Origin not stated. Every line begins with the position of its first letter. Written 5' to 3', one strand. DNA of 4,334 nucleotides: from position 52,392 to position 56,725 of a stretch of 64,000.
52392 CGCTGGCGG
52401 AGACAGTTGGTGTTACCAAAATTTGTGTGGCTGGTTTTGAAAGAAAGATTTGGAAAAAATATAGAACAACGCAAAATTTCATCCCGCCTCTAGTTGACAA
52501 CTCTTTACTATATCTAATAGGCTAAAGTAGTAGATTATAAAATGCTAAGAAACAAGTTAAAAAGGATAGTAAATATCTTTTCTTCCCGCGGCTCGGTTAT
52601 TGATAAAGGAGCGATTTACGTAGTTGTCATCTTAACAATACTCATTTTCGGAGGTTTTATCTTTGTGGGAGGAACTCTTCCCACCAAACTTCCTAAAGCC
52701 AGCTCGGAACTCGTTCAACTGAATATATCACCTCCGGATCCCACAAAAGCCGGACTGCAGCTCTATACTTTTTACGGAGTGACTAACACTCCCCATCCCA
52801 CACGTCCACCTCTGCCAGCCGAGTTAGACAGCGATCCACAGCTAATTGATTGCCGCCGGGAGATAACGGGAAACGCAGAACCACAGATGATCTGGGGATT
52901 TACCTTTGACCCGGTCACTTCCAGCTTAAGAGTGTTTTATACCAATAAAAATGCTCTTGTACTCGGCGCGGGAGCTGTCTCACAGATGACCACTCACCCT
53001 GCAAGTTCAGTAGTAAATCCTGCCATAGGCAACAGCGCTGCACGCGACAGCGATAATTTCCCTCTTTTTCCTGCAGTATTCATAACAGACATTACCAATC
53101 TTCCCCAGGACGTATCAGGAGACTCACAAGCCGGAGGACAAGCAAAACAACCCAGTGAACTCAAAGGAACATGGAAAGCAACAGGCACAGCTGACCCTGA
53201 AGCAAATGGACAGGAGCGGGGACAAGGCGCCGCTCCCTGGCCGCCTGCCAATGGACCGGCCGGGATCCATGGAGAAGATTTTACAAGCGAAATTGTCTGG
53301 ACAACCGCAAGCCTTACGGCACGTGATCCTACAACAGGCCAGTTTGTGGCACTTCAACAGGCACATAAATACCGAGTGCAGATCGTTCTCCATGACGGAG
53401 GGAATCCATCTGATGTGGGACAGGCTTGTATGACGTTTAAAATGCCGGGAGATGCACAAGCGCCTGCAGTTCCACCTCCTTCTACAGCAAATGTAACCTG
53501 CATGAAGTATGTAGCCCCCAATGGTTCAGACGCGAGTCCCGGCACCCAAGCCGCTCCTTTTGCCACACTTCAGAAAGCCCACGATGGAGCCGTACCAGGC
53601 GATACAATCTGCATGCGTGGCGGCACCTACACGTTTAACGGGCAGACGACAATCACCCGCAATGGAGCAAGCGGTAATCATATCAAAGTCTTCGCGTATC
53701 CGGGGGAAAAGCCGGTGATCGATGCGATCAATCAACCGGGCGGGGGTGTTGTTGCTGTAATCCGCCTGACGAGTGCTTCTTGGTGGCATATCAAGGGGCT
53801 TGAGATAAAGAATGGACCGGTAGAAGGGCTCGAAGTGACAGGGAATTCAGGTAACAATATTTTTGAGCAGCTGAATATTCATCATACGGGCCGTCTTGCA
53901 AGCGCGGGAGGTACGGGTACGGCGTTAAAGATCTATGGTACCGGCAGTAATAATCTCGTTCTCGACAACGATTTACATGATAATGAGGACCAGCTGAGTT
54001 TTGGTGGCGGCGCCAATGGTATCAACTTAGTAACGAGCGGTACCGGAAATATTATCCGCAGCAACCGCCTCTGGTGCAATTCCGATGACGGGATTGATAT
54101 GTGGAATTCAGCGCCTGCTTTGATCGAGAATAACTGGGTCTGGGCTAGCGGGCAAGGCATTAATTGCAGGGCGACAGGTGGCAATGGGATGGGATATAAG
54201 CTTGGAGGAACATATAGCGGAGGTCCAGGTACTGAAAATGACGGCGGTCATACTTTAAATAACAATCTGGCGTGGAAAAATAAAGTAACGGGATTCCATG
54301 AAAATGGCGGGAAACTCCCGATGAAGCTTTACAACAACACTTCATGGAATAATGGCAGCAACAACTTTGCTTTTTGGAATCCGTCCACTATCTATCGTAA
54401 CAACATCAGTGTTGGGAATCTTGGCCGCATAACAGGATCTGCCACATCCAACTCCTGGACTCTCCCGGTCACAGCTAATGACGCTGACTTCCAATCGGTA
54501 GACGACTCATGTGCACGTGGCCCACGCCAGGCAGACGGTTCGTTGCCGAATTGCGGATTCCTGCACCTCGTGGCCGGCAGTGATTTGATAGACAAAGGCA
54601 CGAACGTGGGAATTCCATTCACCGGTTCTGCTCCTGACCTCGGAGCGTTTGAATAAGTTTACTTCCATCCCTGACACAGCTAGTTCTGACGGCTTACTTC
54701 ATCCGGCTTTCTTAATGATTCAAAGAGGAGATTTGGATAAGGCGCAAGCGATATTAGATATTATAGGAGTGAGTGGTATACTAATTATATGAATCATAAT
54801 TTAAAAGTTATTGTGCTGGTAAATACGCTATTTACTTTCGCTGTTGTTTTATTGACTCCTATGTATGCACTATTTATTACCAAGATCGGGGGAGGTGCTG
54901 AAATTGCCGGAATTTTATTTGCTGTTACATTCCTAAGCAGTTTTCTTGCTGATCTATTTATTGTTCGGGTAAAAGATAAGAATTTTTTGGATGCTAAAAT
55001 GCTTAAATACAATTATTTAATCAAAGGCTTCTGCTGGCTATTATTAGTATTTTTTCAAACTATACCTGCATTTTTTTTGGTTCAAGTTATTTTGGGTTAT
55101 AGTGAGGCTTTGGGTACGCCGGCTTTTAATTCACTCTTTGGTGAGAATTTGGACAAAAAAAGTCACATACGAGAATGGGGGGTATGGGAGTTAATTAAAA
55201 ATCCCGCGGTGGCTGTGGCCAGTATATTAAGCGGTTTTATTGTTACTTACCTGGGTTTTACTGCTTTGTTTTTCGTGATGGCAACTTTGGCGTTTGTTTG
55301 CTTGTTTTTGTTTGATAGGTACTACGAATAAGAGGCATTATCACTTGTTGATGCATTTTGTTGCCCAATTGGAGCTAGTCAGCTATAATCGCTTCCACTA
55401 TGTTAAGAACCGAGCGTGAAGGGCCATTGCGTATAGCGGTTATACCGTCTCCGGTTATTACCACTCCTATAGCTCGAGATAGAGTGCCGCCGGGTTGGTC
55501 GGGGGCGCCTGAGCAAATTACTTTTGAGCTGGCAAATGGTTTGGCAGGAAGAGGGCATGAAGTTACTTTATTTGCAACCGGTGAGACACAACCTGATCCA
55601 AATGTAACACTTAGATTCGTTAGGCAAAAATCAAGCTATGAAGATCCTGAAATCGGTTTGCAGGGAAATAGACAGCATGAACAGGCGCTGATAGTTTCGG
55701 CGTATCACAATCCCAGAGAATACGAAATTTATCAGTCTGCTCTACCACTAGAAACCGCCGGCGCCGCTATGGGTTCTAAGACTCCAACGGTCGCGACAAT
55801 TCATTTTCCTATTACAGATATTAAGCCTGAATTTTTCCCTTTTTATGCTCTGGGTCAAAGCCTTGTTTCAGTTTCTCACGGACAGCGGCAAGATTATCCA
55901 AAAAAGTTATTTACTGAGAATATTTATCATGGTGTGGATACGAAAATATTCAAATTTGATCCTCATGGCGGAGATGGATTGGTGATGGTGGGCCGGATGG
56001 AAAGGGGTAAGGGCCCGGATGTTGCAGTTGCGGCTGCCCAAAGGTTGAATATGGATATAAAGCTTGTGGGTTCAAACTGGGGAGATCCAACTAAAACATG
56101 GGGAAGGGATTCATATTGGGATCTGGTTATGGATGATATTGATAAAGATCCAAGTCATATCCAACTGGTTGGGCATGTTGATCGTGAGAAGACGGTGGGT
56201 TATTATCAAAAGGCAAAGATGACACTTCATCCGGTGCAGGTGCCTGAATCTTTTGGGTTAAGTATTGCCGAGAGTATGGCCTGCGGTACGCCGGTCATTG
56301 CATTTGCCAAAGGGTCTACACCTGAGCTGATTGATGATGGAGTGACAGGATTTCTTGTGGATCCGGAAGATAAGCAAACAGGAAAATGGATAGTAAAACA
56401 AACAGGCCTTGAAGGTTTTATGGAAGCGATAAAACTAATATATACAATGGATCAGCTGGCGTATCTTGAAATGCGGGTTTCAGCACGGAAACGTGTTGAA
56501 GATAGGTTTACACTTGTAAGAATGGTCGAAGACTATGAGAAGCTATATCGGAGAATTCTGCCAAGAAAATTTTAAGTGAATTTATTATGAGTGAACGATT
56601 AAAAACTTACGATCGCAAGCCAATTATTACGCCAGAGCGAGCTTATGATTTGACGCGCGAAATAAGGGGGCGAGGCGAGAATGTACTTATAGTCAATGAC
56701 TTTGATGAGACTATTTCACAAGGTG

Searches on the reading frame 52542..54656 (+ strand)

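Call 84: search_protein_families(library=pfam, proteins=[window:52542-54656:+], max_evalue=0.00001)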
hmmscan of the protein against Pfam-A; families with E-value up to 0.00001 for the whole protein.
window:52542-54656:+ (704 aa): 2 families
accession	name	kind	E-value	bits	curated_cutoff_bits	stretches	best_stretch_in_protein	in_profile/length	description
PF22842.2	Pel9A-like_beta_helix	-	2.5e-15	56.7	25.2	1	322-608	11-329/370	Pel9A-like, right handed beta helix region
PF13229.12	Beta_helix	-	2.9e-06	27.4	25.9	1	407-599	3-156/158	Right handed beta helix region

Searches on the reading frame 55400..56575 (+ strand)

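Call 84: search_protein_families(library=pfam, proteins=[window:55400-56575:+], max_evalue=0.00001)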
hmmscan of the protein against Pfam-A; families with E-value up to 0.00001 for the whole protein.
window:55400-56575:+ (391 aa): 4 families
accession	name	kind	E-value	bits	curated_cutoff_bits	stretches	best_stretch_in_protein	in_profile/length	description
PF00534.26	Glycos_transf_1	-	5.3e-22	78.6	26.4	1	194-326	18-146/172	Glycosyl transferases group 1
PF13692.12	Glyco_trans_1_4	-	6.9e-20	72.2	27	1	194-326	4-130/142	Glycosyl transferases group 1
PF13439.12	Glyco_transf_4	-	3e-07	31.1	28.5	1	38-181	5-168/170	Glycosyltransferase Family 4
PF13524.12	Glyco_trans_1_2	-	6.2e-07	29.9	25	1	211-377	7-140/144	Glycosyl transferase-like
